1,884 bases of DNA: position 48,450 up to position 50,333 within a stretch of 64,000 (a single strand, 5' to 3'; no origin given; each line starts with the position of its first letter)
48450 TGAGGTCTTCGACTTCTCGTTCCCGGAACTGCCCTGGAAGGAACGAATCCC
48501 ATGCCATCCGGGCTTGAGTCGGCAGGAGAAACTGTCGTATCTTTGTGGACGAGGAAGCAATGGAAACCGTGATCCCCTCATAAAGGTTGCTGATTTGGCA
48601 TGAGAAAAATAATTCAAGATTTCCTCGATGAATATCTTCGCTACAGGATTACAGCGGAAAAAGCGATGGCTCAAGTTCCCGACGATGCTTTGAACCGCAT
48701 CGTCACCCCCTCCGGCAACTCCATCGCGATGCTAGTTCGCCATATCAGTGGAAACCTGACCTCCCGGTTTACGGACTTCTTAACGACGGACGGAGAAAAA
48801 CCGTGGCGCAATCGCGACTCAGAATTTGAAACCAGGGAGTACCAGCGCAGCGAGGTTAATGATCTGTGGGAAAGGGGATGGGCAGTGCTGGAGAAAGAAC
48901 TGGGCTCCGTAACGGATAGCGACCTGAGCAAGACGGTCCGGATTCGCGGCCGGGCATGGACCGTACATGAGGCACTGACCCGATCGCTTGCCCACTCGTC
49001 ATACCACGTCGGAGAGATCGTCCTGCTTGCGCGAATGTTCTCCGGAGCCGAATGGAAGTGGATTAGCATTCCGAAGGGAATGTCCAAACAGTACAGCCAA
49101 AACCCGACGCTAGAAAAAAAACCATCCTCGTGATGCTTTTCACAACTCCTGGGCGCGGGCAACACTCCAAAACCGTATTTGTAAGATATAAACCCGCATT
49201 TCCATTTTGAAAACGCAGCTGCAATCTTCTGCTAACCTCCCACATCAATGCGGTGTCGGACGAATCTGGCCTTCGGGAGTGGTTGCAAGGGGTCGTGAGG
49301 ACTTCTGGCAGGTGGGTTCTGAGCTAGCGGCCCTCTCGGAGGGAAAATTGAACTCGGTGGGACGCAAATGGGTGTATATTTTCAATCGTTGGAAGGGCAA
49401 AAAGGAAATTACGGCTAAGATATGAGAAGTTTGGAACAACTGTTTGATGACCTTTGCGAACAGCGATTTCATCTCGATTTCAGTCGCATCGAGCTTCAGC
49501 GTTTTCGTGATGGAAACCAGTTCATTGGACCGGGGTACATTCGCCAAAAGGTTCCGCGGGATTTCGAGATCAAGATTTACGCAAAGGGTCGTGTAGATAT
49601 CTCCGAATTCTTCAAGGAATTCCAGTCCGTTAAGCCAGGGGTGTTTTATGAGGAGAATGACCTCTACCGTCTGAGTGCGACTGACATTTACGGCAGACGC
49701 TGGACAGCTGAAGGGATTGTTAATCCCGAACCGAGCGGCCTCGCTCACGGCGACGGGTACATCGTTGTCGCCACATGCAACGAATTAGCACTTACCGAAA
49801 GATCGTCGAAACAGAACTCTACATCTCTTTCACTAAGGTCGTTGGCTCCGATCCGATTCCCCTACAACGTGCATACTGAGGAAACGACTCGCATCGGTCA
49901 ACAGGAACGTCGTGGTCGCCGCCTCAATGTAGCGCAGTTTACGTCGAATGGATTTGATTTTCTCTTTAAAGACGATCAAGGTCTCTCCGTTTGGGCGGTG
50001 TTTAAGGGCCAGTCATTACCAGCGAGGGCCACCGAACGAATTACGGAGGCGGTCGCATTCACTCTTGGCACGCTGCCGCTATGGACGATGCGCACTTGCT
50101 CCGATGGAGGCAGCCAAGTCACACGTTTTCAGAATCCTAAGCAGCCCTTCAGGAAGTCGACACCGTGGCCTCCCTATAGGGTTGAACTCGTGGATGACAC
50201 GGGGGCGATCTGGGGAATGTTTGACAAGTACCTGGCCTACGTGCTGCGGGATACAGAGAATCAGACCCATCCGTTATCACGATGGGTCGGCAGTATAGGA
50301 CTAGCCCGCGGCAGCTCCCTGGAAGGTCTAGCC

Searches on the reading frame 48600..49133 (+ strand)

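Call 3: search_protein_families(library=pfam, proteins=[window:48600-49133:+], max_evalue=0.1)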
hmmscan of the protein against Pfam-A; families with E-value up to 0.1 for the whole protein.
window:48600-49133:+ (177 aa): 4 families
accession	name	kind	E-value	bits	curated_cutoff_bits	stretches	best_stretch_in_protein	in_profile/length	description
PF07609.16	DUF1572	-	9.8e-57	191.7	23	1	5-160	7-162/163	Protein of unknown function (DUF1572)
PF04978.18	MST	-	4.9e-09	37.2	27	1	14-141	8-141/149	Mycothiol-S-transferase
PF12867.12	DinB_2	-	1.7e-06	29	24.8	1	19-140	9-128/128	DinB superfamily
PF05163.17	DinB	-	0.0031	17.9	23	1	9-145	9-143/165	DinB family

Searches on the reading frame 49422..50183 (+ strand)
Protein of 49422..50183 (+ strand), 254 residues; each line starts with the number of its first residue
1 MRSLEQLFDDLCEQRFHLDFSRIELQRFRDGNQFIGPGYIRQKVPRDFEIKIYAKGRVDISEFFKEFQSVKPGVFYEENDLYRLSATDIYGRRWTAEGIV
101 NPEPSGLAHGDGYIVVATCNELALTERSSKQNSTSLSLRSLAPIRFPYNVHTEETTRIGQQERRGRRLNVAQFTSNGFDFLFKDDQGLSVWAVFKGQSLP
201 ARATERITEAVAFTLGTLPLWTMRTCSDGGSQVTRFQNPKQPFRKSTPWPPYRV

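Call 102: predict_structure(alignment_id=A6)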
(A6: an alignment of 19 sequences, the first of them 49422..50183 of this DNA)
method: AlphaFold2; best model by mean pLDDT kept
length: 254 residues; sequences in the alignment: 19
mean_pLDDT: 79.2   pTM: 0.77
mean pLDDT of the five models: 79.2, 79.2, 78.9, 78.8, 78.3
residues with pLDDT >= 90: 79; 70-90: 109; 50-70: 42; < 50: 24
segments of 3 or more residues with pLDDT < 50: 156-158, 161-167, 241-254
pLDDT, mean of each block of 10 residues (from residue 1): 88 92 93 94 84 84 61 73 95 93 78 90 87 83 66 52 50 82 80 83 86 81 88 86 41 43
secondary structure, 60 per line:
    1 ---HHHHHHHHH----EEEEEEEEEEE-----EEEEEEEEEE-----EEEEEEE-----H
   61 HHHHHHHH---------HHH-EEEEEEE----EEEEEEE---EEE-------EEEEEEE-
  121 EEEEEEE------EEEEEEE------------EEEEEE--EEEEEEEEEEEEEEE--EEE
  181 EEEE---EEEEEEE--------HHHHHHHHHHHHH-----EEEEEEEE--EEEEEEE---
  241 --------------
elements in order: H4-12 E17-27 E33-42 E48-54 H60-68 E82-88 E93-99 E103-105 E113-119 E121-127 E134-140 E153-158 E161-175 E178-184 E188-194 H203-215 E221-228 E231-237
